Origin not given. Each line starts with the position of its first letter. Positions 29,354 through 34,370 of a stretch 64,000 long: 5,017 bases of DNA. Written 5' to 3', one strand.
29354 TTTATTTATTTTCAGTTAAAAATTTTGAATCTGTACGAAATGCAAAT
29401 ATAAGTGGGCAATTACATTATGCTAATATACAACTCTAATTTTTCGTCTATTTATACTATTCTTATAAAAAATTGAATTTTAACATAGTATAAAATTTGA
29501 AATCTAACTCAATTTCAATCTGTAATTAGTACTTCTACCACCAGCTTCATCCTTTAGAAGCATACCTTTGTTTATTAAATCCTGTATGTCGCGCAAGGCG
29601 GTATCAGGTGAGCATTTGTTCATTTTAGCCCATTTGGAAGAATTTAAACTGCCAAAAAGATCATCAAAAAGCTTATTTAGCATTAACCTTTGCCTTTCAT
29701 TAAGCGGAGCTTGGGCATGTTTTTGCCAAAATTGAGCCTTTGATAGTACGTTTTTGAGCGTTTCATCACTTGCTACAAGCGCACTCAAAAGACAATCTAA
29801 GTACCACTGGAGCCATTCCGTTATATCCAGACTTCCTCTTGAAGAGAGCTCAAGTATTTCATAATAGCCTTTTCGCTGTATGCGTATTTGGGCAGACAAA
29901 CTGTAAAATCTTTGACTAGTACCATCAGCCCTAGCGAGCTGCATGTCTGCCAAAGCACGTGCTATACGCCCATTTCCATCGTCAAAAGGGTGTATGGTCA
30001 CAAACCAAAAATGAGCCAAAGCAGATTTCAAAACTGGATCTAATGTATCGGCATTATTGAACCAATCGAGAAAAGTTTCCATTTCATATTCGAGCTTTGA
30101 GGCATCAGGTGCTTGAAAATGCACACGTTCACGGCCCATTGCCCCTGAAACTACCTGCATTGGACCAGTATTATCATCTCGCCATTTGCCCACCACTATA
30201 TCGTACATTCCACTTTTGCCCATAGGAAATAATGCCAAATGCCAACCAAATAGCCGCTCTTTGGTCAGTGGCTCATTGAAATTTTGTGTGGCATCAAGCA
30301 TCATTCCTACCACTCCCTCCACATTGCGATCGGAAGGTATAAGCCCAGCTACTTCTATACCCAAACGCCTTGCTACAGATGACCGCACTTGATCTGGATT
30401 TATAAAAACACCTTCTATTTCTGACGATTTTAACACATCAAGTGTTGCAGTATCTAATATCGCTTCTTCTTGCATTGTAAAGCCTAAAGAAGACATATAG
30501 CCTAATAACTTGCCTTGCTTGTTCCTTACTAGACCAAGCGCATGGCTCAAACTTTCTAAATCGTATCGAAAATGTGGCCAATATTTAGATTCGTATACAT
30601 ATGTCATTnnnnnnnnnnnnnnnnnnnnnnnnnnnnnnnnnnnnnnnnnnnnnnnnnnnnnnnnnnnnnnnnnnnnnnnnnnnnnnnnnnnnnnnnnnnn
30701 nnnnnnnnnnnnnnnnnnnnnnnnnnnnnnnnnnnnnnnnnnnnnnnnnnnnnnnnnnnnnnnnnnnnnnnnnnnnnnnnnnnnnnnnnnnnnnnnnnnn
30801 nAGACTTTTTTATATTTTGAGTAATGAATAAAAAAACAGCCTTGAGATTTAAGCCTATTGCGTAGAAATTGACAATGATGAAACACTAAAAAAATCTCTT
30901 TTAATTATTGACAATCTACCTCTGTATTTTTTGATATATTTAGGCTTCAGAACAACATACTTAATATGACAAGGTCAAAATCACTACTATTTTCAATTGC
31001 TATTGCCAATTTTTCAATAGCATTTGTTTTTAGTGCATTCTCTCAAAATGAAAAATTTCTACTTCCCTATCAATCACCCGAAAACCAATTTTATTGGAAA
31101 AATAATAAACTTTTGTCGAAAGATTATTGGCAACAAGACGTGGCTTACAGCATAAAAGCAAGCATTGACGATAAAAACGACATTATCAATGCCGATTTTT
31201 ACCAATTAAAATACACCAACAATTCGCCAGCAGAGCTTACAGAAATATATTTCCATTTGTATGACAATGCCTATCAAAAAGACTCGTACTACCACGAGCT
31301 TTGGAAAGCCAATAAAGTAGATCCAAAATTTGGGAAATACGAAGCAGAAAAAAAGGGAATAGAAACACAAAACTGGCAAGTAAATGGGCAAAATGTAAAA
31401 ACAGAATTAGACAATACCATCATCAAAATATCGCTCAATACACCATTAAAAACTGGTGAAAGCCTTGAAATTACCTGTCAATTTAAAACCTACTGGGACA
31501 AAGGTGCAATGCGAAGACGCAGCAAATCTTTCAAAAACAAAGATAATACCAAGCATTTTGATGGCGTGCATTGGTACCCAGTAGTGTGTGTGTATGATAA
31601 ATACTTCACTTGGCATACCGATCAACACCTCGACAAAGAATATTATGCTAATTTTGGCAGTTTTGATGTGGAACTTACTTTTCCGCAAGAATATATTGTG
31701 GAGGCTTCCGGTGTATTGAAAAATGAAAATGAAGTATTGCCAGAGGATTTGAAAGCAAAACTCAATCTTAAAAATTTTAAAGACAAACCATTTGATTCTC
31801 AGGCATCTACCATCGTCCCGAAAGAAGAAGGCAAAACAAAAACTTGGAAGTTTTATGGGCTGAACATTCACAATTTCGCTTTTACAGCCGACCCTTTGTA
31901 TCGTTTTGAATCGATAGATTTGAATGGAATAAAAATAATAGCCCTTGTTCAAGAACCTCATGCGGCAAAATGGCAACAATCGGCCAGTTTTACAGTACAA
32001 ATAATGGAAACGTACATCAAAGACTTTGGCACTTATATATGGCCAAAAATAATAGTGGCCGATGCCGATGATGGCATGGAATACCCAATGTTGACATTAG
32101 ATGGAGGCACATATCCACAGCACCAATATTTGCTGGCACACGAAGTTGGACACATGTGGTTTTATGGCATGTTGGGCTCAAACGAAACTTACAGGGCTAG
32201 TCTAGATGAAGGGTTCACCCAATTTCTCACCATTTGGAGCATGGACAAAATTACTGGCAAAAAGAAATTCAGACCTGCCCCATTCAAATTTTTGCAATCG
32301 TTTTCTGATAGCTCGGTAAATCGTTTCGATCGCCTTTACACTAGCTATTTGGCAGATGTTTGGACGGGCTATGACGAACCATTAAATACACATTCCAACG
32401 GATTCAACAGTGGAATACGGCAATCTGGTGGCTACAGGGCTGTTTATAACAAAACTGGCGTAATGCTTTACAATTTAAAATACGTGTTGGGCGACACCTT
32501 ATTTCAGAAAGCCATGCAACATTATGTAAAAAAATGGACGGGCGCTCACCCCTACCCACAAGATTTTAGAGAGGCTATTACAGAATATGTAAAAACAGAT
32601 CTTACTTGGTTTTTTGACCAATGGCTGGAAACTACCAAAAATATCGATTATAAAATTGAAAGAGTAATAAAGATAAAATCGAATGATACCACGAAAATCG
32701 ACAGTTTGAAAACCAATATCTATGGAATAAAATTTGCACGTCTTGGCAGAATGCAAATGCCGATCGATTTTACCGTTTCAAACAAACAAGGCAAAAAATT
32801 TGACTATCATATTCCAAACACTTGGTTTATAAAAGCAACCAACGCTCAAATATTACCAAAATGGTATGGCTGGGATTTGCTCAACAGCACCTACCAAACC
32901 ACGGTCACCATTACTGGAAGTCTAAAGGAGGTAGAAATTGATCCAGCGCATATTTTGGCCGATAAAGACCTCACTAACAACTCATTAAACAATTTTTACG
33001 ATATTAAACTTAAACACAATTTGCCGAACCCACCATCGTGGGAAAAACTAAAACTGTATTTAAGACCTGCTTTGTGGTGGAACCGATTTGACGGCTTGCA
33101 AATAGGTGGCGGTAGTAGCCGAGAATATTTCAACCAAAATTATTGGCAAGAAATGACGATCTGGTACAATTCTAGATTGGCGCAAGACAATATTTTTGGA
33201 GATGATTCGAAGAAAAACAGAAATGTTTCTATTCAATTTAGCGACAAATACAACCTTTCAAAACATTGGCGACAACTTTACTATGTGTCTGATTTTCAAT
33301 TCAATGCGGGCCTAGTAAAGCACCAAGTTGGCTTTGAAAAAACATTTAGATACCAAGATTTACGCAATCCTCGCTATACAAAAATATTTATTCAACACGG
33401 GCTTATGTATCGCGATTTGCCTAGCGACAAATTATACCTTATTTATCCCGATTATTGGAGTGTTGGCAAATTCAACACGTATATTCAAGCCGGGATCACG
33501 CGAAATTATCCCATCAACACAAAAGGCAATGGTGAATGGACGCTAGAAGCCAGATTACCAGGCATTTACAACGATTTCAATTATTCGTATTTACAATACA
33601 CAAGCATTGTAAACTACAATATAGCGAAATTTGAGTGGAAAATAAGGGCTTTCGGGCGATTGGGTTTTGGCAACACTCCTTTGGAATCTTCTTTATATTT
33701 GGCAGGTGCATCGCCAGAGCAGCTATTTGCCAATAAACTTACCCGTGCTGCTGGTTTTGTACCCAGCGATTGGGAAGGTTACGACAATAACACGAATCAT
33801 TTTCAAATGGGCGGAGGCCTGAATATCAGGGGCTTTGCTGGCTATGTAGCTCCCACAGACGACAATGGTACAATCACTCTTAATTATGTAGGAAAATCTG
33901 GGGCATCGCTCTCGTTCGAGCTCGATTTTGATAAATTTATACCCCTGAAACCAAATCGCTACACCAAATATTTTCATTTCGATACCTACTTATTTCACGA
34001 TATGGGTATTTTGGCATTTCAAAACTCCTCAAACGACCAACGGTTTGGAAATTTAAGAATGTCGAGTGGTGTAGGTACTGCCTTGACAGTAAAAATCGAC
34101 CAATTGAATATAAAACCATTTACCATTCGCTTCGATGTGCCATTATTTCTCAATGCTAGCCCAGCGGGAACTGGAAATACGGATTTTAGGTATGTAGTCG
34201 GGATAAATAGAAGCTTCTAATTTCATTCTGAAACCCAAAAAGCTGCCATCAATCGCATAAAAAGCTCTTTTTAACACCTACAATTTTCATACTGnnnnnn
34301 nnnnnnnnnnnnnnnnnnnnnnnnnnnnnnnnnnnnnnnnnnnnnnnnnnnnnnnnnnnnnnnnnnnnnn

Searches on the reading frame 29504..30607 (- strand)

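Call 64: search_protein_families(library=pfam, proteins=[window:29504-30607:-], max_evalue=0.0001)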
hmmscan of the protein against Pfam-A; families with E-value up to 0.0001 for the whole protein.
window:29504-30607:- (367 aa): 2 families
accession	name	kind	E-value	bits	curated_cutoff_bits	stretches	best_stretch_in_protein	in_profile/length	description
PF13776.11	DUF4172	-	6.1e-28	97.4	25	1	3-84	1-82/82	Domain of unknown function (DUF4172)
PF02661.23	Fic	-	9.2e-18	65.3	24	1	114-224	2-93/93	Fic/DOC family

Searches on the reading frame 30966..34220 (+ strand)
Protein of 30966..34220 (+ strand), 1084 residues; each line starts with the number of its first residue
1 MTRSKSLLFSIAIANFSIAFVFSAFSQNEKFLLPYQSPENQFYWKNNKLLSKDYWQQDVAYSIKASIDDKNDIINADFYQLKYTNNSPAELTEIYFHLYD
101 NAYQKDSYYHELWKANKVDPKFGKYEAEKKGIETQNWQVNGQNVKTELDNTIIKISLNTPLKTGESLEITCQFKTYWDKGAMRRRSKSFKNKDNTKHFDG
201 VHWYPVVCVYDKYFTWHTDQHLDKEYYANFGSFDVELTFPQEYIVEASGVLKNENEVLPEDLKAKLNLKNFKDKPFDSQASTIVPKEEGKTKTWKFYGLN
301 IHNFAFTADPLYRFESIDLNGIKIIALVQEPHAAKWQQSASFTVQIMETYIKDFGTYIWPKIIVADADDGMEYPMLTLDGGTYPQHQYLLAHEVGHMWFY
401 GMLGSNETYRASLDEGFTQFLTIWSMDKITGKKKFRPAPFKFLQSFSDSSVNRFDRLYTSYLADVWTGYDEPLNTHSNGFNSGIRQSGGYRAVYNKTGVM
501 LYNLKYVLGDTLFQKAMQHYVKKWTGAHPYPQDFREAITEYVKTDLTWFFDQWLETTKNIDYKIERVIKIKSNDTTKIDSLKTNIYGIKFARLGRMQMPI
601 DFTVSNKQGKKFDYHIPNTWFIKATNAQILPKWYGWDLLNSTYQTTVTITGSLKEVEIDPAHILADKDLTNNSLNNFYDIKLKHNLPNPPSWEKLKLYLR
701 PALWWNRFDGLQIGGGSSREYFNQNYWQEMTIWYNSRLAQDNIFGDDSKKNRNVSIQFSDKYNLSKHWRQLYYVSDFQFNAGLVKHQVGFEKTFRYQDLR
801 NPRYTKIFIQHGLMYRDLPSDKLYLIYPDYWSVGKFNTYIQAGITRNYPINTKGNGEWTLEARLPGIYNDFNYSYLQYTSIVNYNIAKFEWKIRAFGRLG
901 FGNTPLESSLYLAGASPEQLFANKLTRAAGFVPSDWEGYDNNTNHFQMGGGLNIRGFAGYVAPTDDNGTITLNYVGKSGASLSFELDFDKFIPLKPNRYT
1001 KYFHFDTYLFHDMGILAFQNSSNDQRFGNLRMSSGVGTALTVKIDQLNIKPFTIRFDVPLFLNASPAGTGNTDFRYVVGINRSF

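Call 64: search_protein_families(library=pfam, proteins=[window:30966-34220:+], max_evalue=0.0001)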
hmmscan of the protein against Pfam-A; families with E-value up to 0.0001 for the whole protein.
window:30966-34220:+ (1084 aa): 1 family
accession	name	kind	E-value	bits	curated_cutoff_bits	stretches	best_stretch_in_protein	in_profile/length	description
PF01433.26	Peptidase_M1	-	4.8e-15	56.2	27.7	1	387-553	68-218/218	Peptidase family M1 domain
